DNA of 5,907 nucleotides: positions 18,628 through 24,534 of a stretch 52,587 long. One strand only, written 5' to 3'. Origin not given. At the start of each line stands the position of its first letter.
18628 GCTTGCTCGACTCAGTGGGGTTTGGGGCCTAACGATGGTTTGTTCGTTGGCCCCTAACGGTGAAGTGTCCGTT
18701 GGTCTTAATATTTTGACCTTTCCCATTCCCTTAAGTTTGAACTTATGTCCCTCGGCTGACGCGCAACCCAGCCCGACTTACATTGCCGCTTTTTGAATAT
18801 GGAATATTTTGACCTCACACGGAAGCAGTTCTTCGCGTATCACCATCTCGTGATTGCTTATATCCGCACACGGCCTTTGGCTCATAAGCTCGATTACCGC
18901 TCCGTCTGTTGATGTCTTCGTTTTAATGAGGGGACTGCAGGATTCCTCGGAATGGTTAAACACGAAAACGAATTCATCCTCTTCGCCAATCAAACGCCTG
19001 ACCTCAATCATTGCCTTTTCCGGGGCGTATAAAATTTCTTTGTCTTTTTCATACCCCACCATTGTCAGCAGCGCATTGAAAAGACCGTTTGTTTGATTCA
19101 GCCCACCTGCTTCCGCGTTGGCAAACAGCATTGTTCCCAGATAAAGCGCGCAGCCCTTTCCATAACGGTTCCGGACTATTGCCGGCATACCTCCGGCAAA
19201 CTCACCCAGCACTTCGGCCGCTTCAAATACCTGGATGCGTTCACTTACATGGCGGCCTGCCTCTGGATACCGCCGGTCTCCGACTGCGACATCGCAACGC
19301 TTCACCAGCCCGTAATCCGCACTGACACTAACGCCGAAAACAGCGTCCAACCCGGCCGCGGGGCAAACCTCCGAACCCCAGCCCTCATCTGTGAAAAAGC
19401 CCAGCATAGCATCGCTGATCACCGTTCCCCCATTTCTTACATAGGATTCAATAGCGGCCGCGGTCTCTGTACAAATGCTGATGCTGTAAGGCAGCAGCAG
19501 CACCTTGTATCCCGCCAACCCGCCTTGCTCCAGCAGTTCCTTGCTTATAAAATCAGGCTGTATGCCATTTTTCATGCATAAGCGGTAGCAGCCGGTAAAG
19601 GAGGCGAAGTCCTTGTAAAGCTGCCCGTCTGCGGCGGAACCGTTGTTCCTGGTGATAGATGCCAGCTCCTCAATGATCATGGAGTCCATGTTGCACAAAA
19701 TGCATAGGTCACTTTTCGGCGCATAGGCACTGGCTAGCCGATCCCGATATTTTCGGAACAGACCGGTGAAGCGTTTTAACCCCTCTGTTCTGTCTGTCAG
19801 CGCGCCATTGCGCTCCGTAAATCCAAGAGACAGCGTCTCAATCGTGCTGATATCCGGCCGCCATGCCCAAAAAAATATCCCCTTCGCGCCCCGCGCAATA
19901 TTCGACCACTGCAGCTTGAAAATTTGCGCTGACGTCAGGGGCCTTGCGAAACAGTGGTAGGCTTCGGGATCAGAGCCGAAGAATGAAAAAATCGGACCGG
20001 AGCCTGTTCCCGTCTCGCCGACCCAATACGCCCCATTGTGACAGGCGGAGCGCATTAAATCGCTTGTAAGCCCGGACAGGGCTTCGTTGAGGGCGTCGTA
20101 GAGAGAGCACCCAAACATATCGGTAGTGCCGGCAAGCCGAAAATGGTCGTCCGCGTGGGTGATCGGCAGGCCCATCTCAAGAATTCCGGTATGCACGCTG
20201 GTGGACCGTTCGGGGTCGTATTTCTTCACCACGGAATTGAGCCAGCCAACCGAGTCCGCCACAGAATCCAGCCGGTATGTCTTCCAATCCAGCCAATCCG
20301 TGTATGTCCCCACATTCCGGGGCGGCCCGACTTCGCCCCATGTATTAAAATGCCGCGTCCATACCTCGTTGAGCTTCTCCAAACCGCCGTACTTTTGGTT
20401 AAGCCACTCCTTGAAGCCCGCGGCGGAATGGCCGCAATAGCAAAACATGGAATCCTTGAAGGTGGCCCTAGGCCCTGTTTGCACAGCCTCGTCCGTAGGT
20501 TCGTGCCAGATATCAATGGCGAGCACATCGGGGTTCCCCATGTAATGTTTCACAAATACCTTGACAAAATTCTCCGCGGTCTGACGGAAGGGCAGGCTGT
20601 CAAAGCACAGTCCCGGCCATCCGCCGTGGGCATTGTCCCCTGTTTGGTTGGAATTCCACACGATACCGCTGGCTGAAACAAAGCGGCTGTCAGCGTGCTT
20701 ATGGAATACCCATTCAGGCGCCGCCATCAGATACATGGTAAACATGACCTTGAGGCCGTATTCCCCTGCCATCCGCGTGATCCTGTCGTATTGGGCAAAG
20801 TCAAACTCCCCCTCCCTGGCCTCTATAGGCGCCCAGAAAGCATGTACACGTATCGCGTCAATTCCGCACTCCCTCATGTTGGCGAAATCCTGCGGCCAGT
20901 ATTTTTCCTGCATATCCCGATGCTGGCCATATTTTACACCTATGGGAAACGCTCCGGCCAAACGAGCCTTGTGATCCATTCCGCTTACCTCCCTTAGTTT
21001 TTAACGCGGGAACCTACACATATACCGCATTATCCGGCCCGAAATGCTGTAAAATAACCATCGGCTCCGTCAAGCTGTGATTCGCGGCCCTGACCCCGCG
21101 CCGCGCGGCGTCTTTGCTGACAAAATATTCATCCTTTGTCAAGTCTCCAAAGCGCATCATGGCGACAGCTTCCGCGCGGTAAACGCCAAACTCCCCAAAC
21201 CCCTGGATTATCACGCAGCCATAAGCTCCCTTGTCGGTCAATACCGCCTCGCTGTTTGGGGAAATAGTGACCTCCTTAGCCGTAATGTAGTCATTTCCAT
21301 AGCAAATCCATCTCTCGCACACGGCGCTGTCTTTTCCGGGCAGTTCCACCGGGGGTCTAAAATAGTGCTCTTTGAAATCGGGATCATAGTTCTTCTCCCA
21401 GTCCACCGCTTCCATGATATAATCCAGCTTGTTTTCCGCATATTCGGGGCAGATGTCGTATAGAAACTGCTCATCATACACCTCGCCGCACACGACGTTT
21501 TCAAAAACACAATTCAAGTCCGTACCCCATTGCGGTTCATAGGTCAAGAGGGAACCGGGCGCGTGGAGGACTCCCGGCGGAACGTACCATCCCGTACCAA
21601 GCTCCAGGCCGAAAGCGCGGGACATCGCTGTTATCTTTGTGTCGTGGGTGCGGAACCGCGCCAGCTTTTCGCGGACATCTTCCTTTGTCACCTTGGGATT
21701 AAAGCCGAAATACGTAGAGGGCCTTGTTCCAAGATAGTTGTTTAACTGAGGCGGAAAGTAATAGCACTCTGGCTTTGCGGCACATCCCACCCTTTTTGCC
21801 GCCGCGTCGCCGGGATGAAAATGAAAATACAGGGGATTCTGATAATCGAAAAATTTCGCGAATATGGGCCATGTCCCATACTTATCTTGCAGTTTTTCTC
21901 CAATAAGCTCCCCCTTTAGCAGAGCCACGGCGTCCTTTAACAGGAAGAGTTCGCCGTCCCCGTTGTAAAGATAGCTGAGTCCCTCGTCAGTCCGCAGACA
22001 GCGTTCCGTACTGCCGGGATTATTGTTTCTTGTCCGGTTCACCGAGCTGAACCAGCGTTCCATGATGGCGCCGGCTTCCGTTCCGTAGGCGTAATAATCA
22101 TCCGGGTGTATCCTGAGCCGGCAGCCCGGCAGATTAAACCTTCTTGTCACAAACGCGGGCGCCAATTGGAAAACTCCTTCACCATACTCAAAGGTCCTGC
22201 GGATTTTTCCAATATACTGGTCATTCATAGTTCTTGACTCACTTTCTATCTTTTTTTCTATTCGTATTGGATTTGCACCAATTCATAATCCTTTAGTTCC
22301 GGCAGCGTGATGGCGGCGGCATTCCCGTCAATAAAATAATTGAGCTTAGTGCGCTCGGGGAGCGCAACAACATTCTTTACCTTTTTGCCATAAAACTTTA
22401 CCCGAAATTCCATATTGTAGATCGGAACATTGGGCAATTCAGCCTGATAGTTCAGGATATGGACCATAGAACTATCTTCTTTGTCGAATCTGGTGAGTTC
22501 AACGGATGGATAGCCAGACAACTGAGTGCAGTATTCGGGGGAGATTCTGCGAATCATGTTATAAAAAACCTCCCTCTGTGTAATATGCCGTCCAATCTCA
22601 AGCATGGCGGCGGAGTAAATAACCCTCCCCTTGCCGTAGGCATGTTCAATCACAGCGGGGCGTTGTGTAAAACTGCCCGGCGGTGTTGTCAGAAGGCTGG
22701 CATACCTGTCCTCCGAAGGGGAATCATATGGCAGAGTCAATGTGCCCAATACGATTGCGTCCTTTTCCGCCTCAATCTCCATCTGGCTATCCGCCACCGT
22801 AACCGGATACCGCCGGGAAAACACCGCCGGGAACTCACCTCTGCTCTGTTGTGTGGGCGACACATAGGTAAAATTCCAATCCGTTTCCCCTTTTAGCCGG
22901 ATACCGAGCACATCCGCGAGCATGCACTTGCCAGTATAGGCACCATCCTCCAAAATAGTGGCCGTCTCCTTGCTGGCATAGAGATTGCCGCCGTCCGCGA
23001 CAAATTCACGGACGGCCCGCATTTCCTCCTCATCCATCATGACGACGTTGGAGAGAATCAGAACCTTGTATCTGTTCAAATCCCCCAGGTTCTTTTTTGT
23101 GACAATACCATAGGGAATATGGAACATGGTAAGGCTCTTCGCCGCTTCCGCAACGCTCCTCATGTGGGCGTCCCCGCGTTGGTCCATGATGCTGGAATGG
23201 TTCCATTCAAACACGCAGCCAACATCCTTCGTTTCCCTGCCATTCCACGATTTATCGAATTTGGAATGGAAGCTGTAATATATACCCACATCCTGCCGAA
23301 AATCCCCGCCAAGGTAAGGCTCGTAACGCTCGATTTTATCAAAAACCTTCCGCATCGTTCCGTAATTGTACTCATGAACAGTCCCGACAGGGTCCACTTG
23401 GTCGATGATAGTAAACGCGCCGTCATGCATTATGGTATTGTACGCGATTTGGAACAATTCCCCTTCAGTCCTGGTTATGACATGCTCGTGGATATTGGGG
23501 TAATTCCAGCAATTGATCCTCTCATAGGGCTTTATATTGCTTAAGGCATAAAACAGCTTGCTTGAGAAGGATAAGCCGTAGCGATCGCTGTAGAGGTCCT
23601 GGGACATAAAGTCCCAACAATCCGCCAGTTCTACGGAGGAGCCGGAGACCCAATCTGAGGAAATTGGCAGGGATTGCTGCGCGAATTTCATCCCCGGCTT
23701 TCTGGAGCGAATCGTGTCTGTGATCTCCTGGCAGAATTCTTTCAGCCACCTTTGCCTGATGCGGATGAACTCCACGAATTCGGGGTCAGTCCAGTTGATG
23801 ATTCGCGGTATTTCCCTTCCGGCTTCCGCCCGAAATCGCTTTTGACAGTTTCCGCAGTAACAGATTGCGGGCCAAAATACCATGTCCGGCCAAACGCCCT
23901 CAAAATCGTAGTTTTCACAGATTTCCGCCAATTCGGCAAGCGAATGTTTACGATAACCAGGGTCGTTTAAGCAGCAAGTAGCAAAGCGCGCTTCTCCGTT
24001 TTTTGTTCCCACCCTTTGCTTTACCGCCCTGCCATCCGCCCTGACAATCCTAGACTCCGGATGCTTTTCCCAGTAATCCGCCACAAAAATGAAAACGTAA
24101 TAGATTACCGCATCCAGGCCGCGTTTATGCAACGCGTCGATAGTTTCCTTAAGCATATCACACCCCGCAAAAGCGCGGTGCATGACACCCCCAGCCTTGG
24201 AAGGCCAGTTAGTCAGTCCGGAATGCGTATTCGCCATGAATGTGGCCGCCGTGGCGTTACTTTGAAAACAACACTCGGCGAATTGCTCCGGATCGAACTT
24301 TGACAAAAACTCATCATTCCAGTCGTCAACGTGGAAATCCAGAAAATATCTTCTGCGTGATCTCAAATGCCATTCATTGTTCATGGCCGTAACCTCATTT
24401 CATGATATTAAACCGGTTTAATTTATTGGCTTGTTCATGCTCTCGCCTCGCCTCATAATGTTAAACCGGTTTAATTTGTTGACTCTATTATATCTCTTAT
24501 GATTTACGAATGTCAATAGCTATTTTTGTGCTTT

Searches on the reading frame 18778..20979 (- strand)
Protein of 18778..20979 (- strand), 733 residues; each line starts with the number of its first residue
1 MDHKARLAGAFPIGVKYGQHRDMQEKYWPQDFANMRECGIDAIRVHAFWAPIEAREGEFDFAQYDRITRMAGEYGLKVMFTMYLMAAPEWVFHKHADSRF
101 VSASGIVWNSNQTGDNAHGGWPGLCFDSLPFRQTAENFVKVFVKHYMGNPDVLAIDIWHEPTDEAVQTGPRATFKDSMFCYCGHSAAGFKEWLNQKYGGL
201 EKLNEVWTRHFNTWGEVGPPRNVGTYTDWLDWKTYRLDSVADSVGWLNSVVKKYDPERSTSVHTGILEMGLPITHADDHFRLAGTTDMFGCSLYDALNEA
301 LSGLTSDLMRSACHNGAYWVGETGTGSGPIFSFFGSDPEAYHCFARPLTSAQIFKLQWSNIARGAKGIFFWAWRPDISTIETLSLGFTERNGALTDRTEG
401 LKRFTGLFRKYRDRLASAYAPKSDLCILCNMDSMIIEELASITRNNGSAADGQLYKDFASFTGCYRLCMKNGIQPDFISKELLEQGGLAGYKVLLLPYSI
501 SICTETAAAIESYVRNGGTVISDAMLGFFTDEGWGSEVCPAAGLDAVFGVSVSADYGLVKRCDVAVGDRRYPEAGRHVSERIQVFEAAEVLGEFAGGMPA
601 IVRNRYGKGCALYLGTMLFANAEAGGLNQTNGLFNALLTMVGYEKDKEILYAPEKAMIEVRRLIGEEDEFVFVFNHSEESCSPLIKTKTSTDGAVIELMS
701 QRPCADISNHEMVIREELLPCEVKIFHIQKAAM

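Call 41: search_protein_families(library=pfam, proteins=[window:18778-20979:-], max_evalue=0.00001)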
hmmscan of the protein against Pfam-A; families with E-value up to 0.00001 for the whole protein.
window:18778-20979:- (733 aa): 3 families
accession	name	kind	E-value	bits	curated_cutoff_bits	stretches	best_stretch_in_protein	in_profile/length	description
PF02449.21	Glyco_hydro_42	-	1.2e-36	127.4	21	1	23-392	7-356/376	Beta-galactosidase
PF08532.16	Glyco_hydro_42M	-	6.8e-19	68.6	25.8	1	459-618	30-188/207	Beta-galactosidase trimerisation domain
PF01373.23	Glyco_hydro_14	-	4.3e-06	26.4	27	0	30-226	20-227/402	Glycosyl hydrolase family 14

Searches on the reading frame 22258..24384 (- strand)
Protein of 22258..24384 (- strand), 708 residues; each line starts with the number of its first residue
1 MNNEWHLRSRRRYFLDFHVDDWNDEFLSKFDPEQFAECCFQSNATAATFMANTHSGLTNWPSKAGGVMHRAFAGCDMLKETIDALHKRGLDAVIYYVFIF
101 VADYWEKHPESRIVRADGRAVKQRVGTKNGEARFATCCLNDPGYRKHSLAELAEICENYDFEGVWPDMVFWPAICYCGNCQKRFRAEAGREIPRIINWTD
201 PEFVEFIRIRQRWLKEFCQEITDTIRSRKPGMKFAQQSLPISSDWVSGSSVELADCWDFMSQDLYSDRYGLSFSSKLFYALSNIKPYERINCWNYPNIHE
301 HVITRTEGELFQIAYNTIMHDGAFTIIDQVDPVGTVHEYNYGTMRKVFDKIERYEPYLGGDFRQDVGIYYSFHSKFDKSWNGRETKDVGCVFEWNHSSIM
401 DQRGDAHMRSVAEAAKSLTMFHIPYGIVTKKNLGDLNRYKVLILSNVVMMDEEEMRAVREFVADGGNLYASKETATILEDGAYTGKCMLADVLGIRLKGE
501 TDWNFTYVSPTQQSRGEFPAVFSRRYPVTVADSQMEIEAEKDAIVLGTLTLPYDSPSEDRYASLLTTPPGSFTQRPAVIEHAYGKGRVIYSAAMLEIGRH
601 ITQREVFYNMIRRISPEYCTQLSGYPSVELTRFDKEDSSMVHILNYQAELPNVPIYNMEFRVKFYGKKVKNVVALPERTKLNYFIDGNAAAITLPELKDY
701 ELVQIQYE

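Call 41: search_protein_families(library=pfam, proteins=[window:22258-24384:-], max_evalue=0.00001)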
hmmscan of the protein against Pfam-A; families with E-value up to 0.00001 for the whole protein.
window:22258-24384:- (708 aa): 4 families
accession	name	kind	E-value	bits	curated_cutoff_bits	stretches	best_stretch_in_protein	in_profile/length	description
PF14871.12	GHL6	-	7.1e-16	59.1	35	1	31-168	1-132/132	Hypothetical glycosyl hydrolase 6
PF08532.16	Glyco_hydro_42M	-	1.4e-10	41.4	25.8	1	388-497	3-119/207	Beta-galactosidase trimerisation domain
PF01120.23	Alpha_L_fucos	-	1.8e-10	41.3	25.2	1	10-213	73-248/345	Alpha-L-fucosidase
PF02638.21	GHL10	-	4.8e-06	26.3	27.9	1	26-235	24-226/311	Glycosyl hydrolase-like 10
